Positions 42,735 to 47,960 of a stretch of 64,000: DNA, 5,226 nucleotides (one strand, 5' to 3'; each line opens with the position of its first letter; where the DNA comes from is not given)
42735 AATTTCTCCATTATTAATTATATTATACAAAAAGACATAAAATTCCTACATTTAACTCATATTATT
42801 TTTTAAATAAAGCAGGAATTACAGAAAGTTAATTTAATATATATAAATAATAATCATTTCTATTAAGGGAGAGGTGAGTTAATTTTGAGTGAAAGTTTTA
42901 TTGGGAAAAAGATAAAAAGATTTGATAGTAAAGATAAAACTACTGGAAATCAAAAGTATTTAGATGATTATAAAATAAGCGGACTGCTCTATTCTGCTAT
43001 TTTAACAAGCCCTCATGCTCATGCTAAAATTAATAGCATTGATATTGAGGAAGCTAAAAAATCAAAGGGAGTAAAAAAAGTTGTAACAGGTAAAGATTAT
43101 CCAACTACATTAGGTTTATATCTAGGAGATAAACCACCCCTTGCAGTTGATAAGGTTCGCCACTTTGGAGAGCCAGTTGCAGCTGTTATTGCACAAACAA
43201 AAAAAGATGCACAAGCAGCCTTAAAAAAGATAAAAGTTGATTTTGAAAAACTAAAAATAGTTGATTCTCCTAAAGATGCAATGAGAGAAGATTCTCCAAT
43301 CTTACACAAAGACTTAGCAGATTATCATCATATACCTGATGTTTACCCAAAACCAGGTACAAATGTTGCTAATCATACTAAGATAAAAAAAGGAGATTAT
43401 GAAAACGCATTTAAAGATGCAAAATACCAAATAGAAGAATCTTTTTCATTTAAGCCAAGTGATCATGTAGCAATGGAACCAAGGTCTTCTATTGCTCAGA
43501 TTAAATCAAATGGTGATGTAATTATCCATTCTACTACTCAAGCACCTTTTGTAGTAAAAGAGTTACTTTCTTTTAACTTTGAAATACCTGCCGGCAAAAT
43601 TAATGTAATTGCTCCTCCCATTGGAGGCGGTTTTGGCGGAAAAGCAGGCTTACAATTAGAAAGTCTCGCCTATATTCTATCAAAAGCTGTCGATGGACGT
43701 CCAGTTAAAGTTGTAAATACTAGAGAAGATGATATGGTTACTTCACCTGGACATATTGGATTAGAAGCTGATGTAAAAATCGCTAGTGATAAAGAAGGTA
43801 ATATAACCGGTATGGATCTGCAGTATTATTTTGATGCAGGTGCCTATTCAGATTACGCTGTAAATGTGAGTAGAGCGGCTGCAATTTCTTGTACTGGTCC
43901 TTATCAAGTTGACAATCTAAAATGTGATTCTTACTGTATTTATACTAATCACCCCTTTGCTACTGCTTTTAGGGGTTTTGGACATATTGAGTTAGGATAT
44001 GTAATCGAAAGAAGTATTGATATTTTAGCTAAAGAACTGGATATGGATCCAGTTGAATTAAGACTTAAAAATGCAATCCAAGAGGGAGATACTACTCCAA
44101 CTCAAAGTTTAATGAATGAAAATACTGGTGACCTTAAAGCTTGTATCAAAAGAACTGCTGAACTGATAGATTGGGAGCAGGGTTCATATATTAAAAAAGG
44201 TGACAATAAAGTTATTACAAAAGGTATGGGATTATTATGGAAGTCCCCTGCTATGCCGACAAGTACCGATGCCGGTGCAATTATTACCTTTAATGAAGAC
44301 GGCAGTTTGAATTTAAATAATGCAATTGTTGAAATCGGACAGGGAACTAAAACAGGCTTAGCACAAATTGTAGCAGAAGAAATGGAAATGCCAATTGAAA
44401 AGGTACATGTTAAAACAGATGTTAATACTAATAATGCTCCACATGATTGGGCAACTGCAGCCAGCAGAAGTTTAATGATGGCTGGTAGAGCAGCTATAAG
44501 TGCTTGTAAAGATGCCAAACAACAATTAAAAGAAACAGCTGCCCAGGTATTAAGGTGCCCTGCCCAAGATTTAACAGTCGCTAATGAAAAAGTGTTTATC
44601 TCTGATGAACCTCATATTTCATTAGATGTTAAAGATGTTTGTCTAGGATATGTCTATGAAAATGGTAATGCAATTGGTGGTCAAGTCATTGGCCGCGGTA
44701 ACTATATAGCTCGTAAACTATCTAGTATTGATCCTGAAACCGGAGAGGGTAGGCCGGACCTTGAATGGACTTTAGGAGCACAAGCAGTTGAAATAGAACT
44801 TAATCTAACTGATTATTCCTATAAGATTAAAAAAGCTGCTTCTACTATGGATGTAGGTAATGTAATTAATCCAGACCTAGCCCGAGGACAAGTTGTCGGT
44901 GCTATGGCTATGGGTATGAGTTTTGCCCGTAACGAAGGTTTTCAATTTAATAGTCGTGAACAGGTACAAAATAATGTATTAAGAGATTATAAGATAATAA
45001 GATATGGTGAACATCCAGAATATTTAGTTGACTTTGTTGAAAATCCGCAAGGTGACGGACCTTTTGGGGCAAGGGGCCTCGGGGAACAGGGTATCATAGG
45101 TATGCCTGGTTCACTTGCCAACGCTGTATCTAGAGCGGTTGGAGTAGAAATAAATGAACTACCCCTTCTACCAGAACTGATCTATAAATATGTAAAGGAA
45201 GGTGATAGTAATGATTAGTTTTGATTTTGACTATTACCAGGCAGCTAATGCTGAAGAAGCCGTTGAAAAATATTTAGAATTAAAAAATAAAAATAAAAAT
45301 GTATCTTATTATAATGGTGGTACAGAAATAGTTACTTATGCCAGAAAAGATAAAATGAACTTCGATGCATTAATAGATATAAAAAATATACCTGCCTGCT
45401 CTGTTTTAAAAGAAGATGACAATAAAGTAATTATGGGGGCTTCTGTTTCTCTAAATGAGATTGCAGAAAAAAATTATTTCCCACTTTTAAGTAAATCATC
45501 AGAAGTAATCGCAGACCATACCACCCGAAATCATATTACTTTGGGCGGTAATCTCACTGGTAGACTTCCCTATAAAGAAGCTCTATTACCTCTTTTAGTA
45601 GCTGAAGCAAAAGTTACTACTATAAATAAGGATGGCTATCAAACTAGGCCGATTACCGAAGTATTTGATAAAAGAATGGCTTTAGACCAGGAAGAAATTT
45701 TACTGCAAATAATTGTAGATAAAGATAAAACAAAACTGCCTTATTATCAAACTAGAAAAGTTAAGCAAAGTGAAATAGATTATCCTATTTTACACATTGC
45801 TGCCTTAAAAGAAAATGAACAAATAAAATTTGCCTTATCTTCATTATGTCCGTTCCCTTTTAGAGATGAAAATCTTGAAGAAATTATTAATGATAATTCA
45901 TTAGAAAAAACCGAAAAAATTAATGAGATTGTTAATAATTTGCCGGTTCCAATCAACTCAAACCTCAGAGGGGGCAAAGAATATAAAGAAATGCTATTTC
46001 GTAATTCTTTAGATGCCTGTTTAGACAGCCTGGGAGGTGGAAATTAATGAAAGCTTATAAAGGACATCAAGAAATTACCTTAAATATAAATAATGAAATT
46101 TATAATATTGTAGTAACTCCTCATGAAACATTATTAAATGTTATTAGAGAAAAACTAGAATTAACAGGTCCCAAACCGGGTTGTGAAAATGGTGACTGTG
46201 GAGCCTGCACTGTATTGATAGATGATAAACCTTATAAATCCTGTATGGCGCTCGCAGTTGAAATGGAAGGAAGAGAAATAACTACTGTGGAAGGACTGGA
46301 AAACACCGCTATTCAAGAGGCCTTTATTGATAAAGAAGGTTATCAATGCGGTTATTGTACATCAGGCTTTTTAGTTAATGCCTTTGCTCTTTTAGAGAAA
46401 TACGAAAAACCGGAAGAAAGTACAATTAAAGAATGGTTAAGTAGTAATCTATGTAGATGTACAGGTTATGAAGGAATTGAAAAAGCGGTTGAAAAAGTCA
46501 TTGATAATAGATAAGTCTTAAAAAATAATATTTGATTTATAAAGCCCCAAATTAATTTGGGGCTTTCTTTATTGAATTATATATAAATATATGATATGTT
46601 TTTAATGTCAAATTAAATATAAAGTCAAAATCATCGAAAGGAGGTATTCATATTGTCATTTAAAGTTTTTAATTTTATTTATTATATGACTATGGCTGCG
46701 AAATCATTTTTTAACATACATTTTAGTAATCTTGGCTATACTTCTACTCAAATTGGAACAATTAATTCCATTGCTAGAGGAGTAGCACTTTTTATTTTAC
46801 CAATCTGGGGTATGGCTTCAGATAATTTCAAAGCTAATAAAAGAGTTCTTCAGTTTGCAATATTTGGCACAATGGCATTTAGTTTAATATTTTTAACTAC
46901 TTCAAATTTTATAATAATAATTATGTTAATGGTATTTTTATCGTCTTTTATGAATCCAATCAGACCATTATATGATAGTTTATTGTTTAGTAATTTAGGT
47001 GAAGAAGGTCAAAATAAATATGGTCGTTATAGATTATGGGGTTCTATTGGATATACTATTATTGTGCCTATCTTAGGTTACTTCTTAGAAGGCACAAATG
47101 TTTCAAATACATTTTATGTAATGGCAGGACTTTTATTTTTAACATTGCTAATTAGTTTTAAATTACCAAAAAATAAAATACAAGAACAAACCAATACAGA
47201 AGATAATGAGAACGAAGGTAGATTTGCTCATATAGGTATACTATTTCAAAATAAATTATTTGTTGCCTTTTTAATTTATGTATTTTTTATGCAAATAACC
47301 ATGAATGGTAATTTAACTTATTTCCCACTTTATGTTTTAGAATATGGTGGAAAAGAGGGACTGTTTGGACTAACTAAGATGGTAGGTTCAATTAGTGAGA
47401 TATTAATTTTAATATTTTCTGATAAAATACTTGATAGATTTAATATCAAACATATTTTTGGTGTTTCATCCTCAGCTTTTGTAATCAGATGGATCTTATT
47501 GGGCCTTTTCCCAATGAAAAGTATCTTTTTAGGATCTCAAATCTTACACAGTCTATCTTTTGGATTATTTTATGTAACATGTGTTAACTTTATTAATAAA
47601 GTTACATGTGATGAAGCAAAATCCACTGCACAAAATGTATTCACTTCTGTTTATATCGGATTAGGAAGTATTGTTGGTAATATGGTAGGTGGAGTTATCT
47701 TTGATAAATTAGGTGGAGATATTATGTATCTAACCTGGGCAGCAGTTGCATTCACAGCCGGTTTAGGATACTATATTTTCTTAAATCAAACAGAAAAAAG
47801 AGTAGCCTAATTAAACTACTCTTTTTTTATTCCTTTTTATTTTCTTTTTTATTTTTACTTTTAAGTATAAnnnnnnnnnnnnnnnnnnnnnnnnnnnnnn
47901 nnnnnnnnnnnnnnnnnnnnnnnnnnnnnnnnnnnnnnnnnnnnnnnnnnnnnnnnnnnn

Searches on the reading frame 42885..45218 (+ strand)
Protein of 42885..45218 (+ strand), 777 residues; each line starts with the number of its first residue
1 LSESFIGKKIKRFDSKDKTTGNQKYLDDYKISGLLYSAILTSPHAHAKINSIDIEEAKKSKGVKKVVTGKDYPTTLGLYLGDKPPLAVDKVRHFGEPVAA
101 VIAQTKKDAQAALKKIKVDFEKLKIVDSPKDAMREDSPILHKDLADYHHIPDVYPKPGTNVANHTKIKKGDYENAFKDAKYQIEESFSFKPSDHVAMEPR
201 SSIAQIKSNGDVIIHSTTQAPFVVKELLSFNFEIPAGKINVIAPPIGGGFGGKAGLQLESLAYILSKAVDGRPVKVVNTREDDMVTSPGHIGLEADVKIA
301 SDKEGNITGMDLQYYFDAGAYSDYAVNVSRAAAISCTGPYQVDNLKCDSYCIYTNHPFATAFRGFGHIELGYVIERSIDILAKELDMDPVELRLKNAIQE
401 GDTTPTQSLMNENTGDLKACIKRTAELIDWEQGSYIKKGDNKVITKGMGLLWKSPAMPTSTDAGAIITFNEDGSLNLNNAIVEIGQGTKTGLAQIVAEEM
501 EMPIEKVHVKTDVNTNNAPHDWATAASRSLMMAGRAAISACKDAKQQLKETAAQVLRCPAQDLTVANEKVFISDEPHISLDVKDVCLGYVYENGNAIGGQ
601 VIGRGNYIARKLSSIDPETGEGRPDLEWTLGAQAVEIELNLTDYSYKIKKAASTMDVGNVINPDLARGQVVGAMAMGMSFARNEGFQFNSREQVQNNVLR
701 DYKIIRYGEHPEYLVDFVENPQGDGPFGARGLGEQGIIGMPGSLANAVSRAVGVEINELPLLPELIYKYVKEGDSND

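Call 27: search_protein_families(library=pfam, proteins=[window:42885-45218:+], max_evalue=0.00001)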
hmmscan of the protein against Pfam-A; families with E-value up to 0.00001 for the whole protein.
window:42885-45218:+ (777 aa): 3 families
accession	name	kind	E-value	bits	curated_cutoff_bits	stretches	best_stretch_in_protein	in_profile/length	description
PF02738.23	MoCoBD_1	-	4.1e-74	249.2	27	1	159-397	7-244/244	Molybdopterin cofactor-binding domain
PF20256.3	MoCoBD_2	-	3.8e-62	210.8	27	1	425-711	3-283/283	Molybdopterin cofactor-binding domain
PF01315.27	Ald_Xan_dh_C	-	1.8e-28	99.5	31.3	1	20-124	1-110/110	Aldehyde oxidase and xanthine dehydrogenase, a/b hammerhead domain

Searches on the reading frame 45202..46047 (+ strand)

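Call 27: search_protein_families(library=pfam, proteins=[window:45202-46047:+], max_evalue=0.00001)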
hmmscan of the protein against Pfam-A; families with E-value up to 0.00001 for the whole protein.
window:45202-46047:+ (281 aa): 1 family
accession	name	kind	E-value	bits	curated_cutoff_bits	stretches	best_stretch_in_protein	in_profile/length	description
PF00941.27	FAD_binding_5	-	5.2e-31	108.2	27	1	8-172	2-167/170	FAD binding domain in molybdopterin dehydrogenase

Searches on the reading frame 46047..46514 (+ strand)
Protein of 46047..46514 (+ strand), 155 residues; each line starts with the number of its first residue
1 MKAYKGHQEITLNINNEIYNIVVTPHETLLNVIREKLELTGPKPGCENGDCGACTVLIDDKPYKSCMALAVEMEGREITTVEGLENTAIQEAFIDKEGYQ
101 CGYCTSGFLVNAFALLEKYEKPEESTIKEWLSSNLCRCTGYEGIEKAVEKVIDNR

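Call 27: search_protein_families(library=pfam, proteins=[window:46047-46514:+], max_evalue=0.00001)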
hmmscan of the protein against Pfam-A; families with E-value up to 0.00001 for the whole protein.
window:46047-46514:+ (155 aa): 3 families
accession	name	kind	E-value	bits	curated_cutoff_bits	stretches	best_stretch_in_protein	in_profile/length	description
PF01799.25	Fer2_2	-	5.4e-27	94.2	30.3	1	80-149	1-75/75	[2Fe-2S] binding domain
PF00111.32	Fer2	-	2.5e-06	27.8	21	1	14-73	3-59/77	2Fe-2S iron-sulfur cluster binding domain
PF13085.11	Fer2_3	-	4.1e-06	27.2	27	1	33-90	38-95/107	2Fe-2S iron-sulfur cluster binding domain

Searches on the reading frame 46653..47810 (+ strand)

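Call 27: search_protein_families(library=pfam, proteins=[window:46653-47810:+], max_evalue=0.00001)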
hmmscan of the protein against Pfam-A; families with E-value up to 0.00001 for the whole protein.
window:46653-47810:+ (385 aa): 5 families
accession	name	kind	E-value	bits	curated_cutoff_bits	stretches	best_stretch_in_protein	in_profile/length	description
PF12832.13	MFS_1_like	-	3.3e-66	224.3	25.2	1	2-359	3-371/373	MFS_1 like family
PF07690.21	MFS_1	-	1.2e-30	107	33.4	2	8-332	6-337/347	Major Facilitator Superfamily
PF03825.22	Nuc_H_symport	-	2.5e-22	79.9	25.9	1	21-365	26-376/400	Nucleoside H+ symporter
PF01306.25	LacY_symp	-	2.8e-09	36.7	24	1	3-371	12-394/413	LacY proton/sugar symporter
PF13347.12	MFS_2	-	5.1e-07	29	27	1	27-310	28-335/427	MFS/sugar transport protein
